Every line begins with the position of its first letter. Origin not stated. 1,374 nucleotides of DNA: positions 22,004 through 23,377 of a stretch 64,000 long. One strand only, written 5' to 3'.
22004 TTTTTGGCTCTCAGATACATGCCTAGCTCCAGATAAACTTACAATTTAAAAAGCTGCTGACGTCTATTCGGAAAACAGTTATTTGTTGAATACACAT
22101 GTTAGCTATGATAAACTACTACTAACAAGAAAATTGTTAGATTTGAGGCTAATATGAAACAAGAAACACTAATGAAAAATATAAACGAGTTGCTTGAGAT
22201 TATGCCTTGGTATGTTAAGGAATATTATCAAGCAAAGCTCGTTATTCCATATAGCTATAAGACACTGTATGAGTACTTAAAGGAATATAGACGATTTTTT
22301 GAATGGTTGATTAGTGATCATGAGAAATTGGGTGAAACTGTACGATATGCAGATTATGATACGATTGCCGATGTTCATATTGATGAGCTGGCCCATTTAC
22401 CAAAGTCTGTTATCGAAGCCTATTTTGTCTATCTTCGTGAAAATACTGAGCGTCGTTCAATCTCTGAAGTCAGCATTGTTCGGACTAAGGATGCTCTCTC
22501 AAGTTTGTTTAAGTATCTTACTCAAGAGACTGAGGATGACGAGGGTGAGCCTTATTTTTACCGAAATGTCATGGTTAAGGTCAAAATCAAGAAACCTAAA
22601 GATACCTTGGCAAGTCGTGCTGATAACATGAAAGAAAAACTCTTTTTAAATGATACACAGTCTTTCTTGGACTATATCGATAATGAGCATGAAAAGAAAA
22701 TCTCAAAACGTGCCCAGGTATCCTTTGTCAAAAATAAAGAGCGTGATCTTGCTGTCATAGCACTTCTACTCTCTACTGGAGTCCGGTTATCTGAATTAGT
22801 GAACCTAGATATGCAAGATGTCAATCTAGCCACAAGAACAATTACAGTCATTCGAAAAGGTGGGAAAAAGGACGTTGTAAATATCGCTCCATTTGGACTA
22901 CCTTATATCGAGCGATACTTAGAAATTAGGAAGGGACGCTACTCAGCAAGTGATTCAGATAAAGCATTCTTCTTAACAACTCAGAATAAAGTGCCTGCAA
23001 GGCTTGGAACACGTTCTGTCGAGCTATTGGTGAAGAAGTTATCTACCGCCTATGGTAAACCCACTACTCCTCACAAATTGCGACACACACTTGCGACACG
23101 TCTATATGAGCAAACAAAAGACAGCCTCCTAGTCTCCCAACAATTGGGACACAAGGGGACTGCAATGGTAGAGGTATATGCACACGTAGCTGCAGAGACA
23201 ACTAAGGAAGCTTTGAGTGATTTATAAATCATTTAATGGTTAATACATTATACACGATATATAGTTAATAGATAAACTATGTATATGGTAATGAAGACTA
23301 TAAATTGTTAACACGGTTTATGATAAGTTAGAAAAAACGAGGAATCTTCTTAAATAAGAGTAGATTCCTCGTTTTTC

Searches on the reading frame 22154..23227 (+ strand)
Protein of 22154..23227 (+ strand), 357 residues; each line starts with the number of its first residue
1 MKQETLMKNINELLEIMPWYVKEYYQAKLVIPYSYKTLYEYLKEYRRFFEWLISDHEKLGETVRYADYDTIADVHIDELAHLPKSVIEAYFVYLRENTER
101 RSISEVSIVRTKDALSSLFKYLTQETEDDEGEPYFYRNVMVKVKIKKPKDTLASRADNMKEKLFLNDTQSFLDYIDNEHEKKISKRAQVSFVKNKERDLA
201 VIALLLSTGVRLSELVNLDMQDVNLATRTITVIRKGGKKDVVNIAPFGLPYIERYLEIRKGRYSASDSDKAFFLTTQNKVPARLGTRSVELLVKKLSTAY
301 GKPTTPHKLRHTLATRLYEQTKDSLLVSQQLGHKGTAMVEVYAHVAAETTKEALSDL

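Call 4: search_protein_families(library=pfam, proteins=[window:22154-23227:+], max_evalue=0.1)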
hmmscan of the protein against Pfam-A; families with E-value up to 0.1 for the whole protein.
window:22154-23227:+ (357 aa): 3 families
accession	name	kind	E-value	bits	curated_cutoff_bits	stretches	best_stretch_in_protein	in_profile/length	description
PF00589.27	Phage_integrase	-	2e-28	99.8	27.1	1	181-347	9-170/172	Phage integrase family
PF02899.23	Phage_int_SAM_1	-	0.031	15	22.3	0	72-125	33-82/83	Phage integrase, N-terminal SAM-like domain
PF13495.12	Phage_int_SAM_4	-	0.081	13.8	27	1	30-125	11-81/85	Phage integrase, N-terminal SAM-like domain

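Call 7: search_protein_families(library=ncbifam, proteins=[window:22154-23227:+], max_evalue=0.1)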
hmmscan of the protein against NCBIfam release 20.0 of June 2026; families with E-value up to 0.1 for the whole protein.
window:22154-23227:+ (357 aa): 13 families
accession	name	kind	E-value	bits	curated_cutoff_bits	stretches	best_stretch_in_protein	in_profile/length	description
NF003462.0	PRK05084.1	equivalog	2e-131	438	267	1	1-356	1-355/360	tyrosine recombinase XerS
NF040815.2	recomb_XerA_Arch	equivalog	1.8e-37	129.3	220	1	23-353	2-262/263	site-specific tyrosine recombinase/integron integrase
TIGR02224.1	recomb_XerC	equivalog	1.7e-30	106.4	335.15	1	33-352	13-284/295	tyrosine recombinase XerC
TIGR02225.1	recomb_XerD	equivalog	9.1e-29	100.7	329.6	1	77-355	36-284/290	site-specific tyrosine recombinase XerD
NF001399.0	PRK00283.1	subfamily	2.6e-28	99.1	279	1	75-353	45-291/300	tyrosine recombinase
NF002331.0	PRK01287.1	subfamily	4.3e-20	72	371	1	197-351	163-318/365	site-specific tyrosine recombinase XerC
TIGR02249.1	integrase_gron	subfamily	1.5e-15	57.4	265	2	300-355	255-310/315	integron integrase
NF007371.0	PRK09871.1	subfamily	2.6e-10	40.2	222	1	189-338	19-167/198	tyrosine-type DNA invertase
NF011946.0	PRK15417.1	equivalog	1.4e-08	34.4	435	2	300-348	270-318/337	integron integrase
NF041502.1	integrase_1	equivalog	9.1e-06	24.7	350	1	304-351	319-366/484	site-specific integrase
NF007370.0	PRK09870.1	subfamily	5.6e-05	22.8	221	1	196-339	32-173/200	tyrosine-type DNA invertase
NF040693.1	recomb_GmtY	equivalog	0.0002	20.8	340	1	299-353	386-440/441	gamma-mobile-trio recombinase GmtY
NF002685.0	PRK02436.1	equivalog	0.0063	16.4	178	1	195-272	110-184/245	site-specific tyrosine recombinase XerD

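Call 72: find_related_loci(query=window:22154-23227:+, collection=genome_contigs, flank=6000)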
Query window:22154-23227:+ (357 aa) in genome_contigs; peptide patterns used: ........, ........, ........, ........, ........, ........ (x = any residue, [..] = any of these).
72 stretches matched a pattern; 6 encode a relative of the query (tblastn E <= 1e-3); 5 distinct loci.
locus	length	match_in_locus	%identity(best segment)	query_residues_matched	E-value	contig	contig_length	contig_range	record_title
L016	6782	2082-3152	98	1-357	0e+0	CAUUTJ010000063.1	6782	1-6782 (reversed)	MAG TPA_asm: uncultured Streptococcus sp. isolate SRR13061529_bin.6_MetaWRAP_v1.3_MAG genome assembly, contig: ERZ216597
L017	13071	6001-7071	98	1-357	0e+0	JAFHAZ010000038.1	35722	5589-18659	MAG: Streptococcus sp. isolate 01WH k141_52128, whole genome shotgun sequence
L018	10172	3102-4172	97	1-357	0e+0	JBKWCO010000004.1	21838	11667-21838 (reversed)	MAG: Streptococcus sp. isolate 47-1_22 NODE_3046_length_21838_cov_1.402745, whole genome shotgun sequence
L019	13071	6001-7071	98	1-357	0e+0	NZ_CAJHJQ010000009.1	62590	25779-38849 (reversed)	Streptococcus salivarius isolate AMBR024, whole genome shotgun sequence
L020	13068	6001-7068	52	1-357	4e-121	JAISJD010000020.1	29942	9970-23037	MAG: Lactobacillales bacterium isolate Hs463_bin101 k119_3630309, whole genome shotgun sequence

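Call 75: find_homologous_proteins(query=window:22154-23227:+, max_evalue=1e-30)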
Query window:22154-23227:+ (357 aa): 1113 proteins with E <= 1e-30 among 4773 candidates; the best 120 are listed.
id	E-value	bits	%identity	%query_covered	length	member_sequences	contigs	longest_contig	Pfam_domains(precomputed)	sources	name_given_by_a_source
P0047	5.4e-224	760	97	100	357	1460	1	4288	PF00589.28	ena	-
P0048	6.7e-204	694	90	97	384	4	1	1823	PF00589.28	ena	-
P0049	8.4e-146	503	98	67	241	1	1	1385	PF00589.28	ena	-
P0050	3.0e-131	456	99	61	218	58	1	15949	PF00589.28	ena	-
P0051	8.3e-131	454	59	100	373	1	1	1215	PF00589.28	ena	-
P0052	2.5e-115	403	55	100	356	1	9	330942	PF00589.28,PF02899.24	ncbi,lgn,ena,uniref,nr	ncbi:tyrosine recombinase XerS [Streptococcus mutans]|uniref:tyrosine recombinase XerS n=1 Tax=Strep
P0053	2.6e-115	403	55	100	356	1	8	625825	PF00589.28,PF02899.24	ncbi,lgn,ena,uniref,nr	ncbi:tyrosine recombinase XerS [Streptococcus mutans]|uniref:tyrosine recombinase XerS n=1 Tax=Strep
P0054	2.7e-115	403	55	100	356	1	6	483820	PF00589.28,PF02899.24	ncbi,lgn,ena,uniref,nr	ncbi:tyrosine recombinase XerS [Streptococcus mutans]|uniref:tyrosine recombinase XerS n=1 Tax=Strep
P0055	2.9e-115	403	55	100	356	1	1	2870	PF00589.28,PF02899.24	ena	-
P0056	3.2e-115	403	55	100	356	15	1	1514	PF00589.28,PF02899.24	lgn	-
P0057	3.5e-115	403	55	100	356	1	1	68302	PF00589.28,PF02899.24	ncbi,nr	ncbi:tyrosine recombinase XerS [Streptococcus mutans]|nr:tyrosine recombinase XerS [Streptococcus mu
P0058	3.7e-115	403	55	100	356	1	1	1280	PF00589.28,PF02899.24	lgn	-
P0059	4.7e-115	402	55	100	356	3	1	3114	PF00589.28,PF02899.24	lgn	-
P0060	5.4e-115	402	56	100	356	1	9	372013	PF00589.28,PF02899.24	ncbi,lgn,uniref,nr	ncbi:tyrosine recombinase XerS [Streptococcus thoraltensis]|uniref:tyrosine recombinase XerS n=1 Tax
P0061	6.1e-115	402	55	100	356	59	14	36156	PF00589.28,PF02899.24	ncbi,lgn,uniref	ncbi:tyrosine recombinase XerS [Streptococcus hyointestinalis]|uniref:tyrosine recombinase XerS n=1 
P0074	2.1e-114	400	55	100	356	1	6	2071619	PF00589.28,PF02899.24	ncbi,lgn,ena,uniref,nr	ncbi:tyrosine recombinase XerS [Streptococcus mutans]|uniref:tyrosine recombinase XerS n=1 Tax=Strep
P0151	2.8e-113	397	52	100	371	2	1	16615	PF00589.28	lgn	-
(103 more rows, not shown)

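Call 76: find_encoding_contigs(protein=P0074, flank=1500, max_places=1)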
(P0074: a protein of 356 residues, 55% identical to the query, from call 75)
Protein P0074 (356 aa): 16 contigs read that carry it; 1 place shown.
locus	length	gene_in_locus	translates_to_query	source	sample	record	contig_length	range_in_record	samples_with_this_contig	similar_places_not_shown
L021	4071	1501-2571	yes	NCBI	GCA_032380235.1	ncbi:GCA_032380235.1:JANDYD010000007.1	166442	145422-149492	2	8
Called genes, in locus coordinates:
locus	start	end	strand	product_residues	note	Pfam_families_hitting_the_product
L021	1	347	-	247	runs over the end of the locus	PF12730:ABC2_membrane_4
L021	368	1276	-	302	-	PF00005:ABC_tran, PF13304:AAA_21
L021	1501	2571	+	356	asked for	PF02899:Phage_int_SAM_1 (faint), PF00589:Phage_integrase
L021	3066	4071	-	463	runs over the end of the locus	PF00682:HMGL-like, PF02436:PYC_OADA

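Call 77: find_encoding_contigs(protein=P0151, flank=8000, max_places=2)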
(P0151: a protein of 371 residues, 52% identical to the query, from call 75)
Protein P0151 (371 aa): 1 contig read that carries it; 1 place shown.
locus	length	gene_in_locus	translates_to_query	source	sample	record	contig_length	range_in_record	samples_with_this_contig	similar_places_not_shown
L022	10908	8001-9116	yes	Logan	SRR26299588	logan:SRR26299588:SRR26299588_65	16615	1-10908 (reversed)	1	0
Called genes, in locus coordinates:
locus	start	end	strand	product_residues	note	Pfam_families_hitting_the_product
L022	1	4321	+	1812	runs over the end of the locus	PF07669:Eco57I (faint), PF28553:WH_1, PF28554:DUF8437, PF04851:ResIII, PF28555:Helicase_dom, PF00176:SNF2-rel_dom (weak), PF00271:Helicase_C (weak)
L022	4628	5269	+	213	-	-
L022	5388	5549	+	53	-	-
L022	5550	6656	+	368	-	-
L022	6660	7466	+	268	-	-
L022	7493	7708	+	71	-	-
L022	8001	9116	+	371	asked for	PF00589:Phage_integrase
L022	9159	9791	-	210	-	-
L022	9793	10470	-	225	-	-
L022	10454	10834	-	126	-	-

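Call 109: search_dna_similar(query=window:22154-23227:+, collection=plasmids, mode=protein, max_evalue=1e-40, max_rows=40)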
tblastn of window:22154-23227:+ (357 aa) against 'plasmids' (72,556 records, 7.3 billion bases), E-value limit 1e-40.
Records with a match: 913; places in all: 971; records where one place covers at least 80% of the query: 910.
Best place of each record, by identity: >=99% 2; 95-99% 6; <60% 905.
By first word of the organism name: Bacillus 401; Enterococcus 384; Ligilactobacillus 33; Lactobacillus 16; Streptococcus 11; Lactococcus 8; Lysinibacillus 8; Peribacillus 7; Planococcus 7; Cytobacillus 6; and 18 more.
By predicted mobility (MOB-suite, as given by PLSDB): non-mobilizable 456; conjugative 398; mobilizable 59.
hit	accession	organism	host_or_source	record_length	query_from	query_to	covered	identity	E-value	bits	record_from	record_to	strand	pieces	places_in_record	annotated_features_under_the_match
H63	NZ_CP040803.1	Streptococcus salivarius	Homo sapiens,Plaque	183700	1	357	100%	99.2%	0e+0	725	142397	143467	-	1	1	xerS: tyrosine recombinase XerS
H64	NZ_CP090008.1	Streptococcus salivarius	Homo sapiens,Human oral cavity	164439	1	357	100%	99.2%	0e+0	725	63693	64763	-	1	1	xerS: tyrosine recombinase XerS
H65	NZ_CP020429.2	Streptococcus sp. FDAARGOS_192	Homo sapiens,peripheral blood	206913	1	357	100%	98.9%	0e+0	724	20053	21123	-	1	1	xerS: tyrosine recombinase XerS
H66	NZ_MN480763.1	Streptococcus salivarius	-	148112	1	357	100%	98.6%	0e+0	722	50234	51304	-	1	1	xerS: tyrosine recombinase XerS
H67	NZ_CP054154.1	Streptococcus salivarius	Homo sapiens,single culture,oral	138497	1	357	100%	98.6%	0e+0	721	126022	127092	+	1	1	xerS: tyrosine recombinase XerS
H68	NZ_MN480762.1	Streptococcus salivarius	-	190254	1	357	100%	98.3%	0e+0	719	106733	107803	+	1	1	xerS: tyrosine recombinase XerS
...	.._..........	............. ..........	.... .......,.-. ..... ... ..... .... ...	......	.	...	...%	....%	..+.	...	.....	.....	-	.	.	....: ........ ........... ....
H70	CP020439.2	Streptococcus equinus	Homo sapiens,blood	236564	1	357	100%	98.0%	0e+0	717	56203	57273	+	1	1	tyrosine recombinase XerS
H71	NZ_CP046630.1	Streptococcus equinus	Bos taurus coreanae,cell culture,Rumen ...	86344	1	357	100%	50.8%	2e-103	340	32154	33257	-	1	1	xerS: tyrosine recombinase XerS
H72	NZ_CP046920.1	Streptococcus ruminicola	Bos taurus coreanae,cell culture,Rumen ...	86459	1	357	100%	50.8%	2e-103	340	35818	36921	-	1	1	xerS: tyrosine recombinase XerS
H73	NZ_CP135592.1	Streptococcus sp. DTU_2020_1000888_1_SI_GRL_NUU_041A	Homo sapiens,expectorate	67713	6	357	99%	49.3%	7e-97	322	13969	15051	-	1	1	xerS: tyrosine recombinase XerS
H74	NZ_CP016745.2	Lactococcus cremoris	Single cell,Dairy fermentation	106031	1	357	100%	46.3%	7e-95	316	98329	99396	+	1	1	xerS: tyrosine recombinase XerS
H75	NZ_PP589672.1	Lactococcus sp.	Bacterial culture,Dairy environment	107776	1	357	100%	46.3%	7e-95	316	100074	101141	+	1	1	xerS: tyrosine recombinase XerS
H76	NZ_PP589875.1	Lactococcus sp.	Bacterial culture,Dairy environment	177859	1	357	100%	46.3%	7e-95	316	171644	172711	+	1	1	xerS: tyrosine recombinase XerS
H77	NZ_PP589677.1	Lactococcus sp.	Bacterial culture,Dairy environment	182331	1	357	100%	46.3%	7e-95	316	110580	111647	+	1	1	xerS: tyrosine recombinase XerS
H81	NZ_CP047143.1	Lactobacillus crispatus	Gallus gallus,Isolated and purified ...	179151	1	355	99%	42.2%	3e-81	276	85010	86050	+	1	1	xerS: tyrosine recombinase XerS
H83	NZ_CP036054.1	Bacillus toyonensis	cell culture,soil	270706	6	355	98%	41.6%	7e-78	267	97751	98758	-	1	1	xerS: tyrosine recombinase XerS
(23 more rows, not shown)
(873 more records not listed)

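Call 111: get_annotated_region(hit=H74, flank=6000)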
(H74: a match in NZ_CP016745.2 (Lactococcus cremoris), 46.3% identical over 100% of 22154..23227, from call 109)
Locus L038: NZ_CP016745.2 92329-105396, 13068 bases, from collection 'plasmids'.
description: Lactococcus cremoris strain JM2 plasmid pJM2A, complete sequence
organism: Lactococcus cremoris (NCBI taxid 1359)
taxonomy: Bacteria; Bacillota; Bacilli; Lactobacillales; Streptococcaceae; Lactococcus; Lactococcus cremoris
host: -; source: Single cell,Dairy fermentation; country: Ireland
typing (MOB-suite, as given by PLSDB): mobilizable; replicon rep_cluster_2422,rep_cluster_554; relaxase MOB_Unknown
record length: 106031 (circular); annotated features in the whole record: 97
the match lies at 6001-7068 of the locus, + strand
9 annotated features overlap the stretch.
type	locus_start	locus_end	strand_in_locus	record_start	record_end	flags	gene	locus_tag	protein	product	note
CDS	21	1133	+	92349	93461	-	-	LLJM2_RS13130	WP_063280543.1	hypothetical protein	-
CDS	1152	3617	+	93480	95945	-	-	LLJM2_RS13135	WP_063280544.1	DEAD/DEAH box helicase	-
CDS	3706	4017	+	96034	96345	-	-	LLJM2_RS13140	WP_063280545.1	hypothetical protein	-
CDS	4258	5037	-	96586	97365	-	-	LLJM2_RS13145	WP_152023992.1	hypothetical protein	-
CDS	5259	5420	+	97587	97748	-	-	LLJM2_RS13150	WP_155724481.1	hypothetical protein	-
CDS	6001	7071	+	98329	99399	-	xerS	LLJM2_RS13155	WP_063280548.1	tyrosine recombinase XerS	GO:0015074 - DNA integration [Evidence IEA]; GO:0006310 - DNA recombination [Evidence IEA]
CDS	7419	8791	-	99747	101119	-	-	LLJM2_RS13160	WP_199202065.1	IS3-like element ISLla3 family transposase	GO:0006313 - DNA transposition [Evidence IEA]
CDS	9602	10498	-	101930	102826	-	-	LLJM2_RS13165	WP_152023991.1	hypothetical protein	-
CDS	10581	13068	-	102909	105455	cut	-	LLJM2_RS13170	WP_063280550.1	DNA topoisomerase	GO:0006265 - DNA topological change [Evidence IEA]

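Call 112: get_annotated_region(hit=H83, flank=6000)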
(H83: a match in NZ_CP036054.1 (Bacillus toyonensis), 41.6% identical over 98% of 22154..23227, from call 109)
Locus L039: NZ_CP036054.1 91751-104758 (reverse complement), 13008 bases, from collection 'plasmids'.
description: Bacillus toyonensis strain JAS03/3 plasmid p271
organism: Bacillus toyonensis (NCBI taxid 155322)
taxonomy: Bacteria; Bacillota; Bacilli; Bacillales; Bacillaceae; Bacillus; Bacillus toyonensis
host: -; source: cell culture,soil; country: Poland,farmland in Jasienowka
typing (MOB-suite, as given by PLSDB): conjugative; replicon rep_cluster_1869; relaxase MOBP; mating-pair formation MPF_T
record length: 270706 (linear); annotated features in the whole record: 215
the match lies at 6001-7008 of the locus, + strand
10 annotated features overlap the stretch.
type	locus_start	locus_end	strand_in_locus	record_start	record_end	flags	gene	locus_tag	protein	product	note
CDS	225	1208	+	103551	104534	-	-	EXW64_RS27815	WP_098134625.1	DNA-binding protein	-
CDS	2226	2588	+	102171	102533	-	-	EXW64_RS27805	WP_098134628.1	DUF3958 family protein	-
CDS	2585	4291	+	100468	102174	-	-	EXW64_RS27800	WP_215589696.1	RNase A-like domain-containing protein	-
CDS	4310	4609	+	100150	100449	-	-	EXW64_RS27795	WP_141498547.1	contact-dependent growth inhibition system immunity protein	-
CDS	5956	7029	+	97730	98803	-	xerS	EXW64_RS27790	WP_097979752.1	tyrosine recombinase XerS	GO:0015074 - DNA integration [Evidence IEA]; GO:0006310 - DNA recombination [Evidence IEA]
CDS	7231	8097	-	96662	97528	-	-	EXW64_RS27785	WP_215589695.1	LysR family transcriptional regulator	GO:0006355 - regulation of DNA-templated transcription [Evidence IEA]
CDS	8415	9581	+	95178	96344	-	-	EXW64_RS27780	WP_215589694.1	MFS transporter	GO:0055085 - transmembrane transport [Evidence IEA]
CDS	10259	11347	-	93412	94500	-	-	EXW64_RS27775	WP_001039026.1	HBL/NHE enterotoxin family protein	-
CDS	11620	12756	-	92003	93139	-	-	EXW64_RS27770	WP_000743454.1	HBL/NHE enterotoxin family protein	-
CDS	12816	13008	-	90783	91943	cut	-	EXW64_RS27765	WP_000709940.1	HBL/NHE enterotoxin family protein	-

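Call 113: get_annotated_region(hit=H81, flank=6000)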
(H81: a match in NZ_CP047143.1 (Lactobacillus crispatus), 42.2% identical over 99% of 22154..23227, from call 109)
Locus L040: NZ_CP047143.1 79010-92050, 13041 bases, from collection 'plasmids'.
description: Lactobacillus crispatus strain C25 plasmid unnamed, complete sequence
organism: Lactobacillus crispatus (NCBI taxid 47770)
taxonomy: Bacteria; Bacillota; Bacilli; Lactobacillales; Lactobacillaceae; Lactobacillus; Lactobacillus crispatus
host: -; source: Gallus gallus,Isolated and purified from a mixed microbial population.; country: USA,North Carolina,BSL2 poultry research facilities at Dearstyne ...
typing (MOB-suite, as given by PLSDB): non-mobilizable
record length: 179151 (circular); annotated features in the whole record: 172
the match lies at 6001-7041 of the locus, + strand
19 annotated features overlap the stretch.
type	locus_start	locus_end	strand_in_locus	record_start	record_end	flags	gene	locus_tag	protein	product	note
CDS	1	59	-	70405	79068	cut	-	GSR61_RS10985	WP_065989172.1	BspA family leucine-rich repeat surface protein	-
CDS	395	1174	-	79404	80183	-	-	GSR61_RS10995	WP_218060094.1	site-specific DNA-methyltransferase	GO:0009307 - DNA restriction-modification system [Evidence IEA]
CDS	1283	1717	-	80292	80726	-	-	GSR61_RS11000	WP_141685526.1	hypothetical protein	-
CDS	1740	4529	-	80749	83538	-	-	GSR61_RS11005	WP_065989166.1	DEAD/DEAH box helicase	-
CDS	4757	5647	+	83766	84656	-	-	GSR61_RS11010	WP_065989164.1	LysM peptidoglycan-binding domain-containing protein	-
CDS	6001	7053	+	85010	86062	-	xerS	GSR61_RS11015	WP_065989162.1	tyrosine recombinase XerS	GO:0015074 - DNA integration [Evidence IEA]; GO:0006310 - DNA recombination [Evidence IEA]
CDS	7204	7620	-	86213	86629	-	-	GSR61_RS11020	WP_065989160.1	hypothetical protein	-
CDS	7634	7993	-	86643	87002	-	-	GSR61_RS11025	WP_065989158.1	hypothetical protein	-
CDS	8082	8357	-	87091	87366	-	-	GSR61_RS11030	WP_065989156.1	helix-turn-helix transcriptional regulator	-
CDS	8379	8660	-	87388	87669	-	-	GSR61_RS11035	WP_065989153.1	hypothetical protein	-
CDS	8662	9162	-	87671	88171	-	-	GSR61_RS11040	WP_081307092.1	DUF3990 domain-containing protein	-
CDS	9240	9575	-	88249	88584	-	-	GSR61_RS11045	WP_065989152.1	hypothetical protein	-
CDS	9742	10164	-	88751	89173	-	-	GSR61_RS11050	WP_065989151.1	hypothetical protein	-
CDS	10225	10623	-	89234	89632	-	-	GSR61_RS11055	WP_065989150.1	hypothetical protein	-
CDS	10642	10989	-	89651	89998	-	-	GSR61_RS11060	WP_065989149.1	hypothetical protein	-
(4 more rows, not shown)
